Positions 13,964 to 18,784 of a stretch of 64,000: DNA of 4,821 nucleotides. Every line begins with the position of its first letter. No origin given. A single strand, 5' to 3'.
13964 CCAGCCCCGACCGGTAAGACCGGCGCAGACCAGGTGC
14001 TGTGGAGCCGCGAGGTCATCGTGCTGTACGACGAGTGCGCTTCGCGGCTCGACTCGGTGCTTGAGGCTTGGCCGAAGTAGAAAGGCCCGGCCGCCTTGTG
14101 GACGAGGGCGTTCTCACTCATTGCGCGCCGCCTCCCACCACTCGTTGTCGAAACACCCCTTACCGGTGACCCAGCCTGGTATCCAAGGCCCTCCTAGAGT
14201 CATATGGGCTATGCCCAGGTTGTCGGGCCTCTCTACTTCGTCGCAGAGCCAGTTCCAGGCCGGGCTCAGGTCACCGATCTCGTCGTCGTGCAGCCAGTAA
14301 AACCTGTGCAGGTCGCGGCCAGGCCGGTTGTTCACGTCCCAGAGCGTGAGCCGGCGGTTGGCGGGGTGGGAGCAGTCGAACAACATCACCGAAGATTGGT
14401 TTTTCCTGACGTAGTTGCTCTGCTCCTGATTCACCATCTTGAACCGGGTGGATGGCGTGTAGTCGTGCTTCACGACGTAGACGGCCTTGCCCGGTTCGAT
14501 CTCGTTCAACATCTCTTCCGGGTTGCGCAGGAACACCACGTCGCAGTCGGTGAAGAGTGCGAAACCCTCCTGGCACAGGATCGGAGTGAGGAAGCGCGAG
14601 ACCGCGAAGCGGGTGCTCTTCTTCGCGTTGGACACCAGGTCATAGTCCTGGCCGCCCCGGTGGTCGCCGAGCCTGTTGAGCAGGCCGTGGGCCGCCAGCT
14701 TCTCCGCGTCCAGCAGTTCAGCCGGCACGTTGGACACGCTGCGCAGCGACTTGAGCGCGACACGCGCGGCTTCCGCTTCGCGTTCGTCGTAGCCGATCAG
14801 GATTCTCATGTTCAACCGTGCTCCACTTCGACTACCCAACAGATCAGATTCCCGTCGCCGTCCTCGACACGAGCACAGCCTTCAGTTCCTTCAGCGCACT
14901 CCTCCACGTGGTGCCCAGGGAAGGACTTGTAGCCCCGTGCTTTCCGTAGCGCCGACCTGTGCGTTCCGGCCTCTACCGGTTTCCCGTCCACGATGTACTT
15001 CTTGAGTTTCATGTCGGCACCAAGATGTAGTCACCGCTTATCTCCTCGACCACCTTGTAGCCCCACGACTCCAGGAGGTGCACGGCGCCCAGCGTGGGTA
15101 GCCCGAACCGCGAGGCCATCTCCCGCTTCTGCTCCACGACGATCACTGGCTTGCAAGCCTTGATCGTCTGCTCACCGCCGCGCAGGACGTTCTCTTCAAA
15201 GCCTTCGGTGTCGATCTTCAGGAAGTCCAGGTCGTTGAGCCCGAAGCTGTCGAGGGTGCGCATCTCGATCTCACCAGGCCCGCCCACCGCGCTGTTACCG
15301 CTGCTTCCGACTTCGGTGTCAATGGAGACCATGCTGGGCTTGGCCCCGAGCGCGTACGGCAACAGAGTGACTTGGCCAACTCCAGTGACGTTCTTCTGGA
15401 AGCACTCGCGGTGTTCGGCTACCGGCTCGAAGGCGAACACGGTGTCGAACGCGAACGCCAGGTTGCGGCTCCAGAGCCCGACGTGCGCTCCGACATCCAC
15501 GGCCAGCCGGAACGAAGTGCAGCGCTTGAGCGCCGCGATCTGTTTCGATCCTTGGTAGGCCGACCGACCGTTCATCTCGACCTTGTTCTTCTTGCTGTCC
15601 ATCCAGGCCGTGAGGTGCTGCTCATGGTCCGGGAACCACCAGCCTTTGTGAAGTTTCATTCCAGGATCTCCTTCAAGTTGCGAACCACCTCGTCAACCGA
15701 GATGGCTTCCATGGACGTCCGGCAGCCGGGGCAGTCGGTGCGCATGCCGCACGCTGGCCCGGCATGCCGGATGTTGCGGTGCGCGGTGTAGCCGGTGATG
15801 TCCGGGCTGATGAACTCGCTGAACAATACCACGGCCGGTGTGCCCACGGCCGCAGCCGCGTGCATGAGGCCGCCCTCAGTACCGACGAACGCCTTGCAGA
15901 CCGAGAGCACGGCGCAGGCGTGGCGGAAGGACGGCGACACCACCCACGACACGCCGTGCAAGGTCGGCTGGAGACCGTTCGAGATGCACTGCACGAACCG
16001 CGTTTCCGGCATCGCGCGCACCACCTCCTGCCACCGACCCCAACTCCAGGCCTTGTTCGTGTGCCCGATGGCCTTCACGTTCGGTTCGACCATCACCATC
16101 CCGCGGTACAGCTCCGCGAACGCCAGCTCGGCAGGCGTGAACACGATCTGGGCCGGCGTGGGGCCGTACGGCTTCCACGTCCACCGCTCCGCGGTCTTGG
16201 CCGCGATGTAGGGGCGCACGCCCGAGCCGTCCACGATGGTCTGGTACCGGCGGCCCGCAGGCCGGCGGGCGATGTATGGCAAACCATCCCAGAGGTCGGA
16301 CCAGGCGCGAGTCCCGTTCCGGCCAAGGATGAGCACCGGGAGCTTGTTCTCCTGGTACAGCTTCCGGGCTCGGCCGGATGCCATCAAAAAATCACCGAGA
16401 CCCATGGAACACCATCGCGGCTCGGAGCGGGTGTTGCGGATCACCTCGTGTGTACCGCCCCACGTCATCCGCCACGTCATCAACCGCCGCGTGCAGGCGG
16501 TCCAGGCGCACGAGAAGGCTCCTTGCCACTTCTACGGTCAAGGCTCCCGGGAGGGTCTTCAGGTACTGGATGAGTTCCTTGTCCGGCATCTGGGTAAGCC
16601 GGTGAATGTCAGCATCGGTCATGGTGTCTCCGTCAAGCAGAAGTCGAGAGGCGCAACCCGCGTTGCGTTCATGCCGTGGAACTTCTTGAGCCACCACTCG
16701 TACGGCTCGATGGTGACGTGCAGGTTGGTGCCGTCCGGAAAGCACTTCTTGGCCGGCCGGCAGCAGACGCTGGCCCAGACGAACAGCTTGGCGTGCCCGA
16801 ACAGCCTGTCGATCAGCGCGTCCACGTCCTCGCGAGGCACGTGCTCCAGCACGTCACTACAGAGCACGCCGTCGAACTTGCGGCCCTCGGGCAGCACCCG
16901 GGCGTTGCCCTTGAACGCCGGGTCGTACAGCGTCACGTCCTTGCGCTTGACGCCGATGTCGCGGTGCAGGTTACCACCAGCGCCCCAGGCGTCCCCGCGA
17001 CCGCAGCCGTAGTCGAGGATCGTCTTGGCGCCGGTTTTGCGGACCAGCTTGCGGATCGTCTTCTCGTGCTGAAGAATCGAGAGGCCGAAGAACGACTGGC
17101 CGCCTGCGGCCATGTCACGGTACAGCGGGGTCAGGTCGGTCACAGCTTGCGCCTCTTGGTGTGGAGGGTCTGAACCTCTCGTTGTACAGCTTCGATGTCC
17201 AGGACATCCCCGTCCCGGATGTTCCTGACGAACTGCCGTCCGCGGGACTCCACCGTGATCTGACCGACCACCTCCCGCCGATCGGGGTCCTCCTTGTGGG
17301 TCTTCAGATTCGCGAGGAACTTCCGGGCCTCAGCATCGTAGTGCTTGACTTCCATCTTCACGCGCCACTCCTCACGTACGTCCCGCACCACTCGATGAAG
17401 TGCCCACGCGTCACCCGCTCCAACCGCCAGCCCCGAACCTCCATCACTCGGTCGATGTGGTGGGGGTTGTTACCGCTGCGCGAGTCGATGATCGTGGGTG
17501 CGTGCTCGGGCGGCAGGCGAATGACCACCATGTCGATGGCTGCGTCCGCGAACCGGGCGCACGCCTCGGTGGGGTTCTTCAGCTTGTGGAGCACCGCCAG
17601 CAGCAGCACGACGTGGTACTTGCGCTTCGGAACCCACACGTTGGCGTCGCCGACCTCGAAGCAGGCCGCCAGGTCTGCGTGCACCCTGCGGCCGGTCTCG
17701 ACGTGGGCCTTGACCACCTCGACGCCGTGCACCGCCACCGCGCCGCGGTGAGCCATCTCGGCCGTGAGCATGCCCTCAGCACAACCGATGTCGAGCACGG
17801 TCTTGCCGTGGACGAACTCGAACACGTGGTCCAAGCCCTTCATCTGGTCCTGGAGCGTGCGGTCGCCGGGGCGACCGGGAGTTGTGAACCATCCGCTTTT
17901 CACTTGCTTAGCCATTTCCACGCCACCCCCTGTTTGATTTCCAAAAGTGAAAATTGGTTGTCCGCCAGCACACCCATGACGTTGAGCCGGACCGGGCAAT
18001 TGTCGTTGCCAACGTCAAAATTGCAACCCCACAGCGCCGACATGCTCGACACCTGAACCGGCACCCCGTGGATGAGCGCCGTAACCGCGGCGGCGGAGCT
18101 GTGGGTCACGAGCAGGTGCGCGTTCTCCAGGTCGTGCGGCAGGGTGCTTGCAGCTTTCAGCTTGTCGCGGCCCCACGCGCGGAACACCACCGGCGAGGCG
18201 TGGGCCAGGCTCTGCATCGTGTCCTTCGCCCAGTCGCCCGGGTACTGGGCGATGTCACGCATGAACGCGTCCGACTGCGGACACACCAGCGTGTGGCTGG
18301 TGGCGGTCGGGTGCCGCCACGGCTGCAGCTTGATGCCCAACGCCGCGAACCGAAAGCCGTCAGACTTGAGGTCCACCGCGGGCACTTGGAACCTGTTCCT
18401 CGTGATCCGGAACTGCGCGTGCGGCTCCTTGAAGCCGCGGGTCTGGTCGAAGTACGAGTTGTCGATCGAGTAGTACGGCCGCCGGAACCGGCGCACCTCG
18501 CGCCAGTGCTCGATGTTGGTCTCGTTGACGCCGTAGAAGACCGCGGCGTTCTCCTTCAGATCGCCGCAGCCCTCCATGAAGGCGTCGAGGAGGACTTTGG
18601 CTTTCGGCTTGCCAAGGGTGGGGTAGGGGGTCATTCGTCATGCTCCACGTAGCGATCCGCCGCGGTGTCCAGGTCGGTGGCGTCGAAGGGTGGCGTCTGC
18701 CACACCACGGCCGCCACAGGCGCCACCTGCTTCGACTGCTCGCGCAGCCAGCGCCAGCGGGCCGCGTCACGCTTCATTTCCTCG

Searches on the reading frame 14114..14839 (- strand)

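Call 21: search_protein_families(library=pfam, proteins=[window:14114-14839:-], max_evalue=0.01)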
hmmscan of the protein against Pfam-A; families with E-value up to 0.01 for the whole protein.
window:14114-14839:- (241 aa): 1 family
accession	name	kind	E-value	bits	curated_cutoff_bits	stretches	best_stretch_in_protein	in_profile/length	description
PF03407.22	Nucleotid_trans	-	0.00059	20.3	22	1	95-155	70-130/208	Nucleotide-diphospho-sugar transferase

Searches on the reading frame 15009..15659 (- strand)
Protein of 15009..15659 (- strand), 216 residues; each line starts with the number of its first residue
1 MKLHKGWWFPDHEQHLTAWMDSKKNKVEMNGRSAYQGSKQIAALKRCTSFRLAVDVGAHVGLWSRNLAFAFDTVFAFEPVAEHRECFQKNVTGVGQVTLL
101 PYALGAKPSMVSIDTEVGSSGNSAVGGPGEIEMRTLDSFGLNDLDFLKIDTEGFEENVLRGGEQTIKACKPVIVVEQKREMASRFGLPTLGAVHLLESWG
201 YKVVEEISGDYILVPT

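Call 21: search_protein_families(library=pfam, proteins=[window:15009-15659:-], max_evalue=0.01)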
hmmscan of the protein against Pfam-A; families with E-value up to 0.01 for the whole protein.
window:15009-15659:- (216 aa): 1 family
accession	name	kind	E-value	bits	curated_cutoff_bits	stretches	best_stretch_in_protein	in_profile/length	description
PF05050.19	Methyltransf_21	-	4.7e-20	72.8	22.7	1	55-202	1-172/173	Methyltransferase FkbM domain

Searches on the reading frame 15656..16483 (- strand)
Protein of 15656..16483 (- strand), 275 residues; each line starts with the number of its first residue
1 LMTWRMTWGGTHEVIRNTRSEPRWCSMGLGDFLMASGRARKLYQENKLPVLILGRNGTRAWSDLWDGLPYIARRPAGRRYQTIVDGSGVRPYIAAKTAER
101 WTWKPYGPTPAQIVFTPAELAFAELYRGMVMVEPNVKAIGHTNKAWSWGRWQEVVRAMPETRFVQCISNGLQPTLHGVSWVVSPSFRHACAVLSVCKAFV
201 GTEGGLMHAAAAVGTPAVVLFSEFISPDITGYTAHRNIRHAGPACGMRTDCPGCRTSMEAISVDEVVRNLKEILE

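Call 11: search_protein_families(library=pfam, proteins=[window:15656-16483:-], max_evalue=0.01)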
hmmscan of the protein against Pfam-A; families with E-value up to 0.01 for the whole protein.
window:15656-16483:- (275 aa): 1 family
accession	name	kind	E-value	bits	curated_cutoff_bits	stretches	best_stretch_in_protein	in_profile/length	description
PF01075.23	Glyco_transf_9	-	3.4e-07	30.3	22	1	185-223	173-211/247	Glycosyltransferase family 9 (heptosyltransferase)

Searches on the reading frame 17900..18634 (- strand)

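Call 21: search_protein_families(library=pfam, proteins=[window:17900-18634:-], max_evalue=0.01)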
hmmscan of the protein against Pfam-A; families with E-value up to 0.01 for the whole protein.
window:17900-18634:- (244 aa): 1 family
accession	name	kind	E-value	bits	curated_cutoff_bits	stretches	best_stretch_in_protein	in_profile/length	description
PF20471.4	DUF6716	-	0.0087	15.5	27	0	165-195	252-282/342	Putative glycosyltransferase (DUF6716)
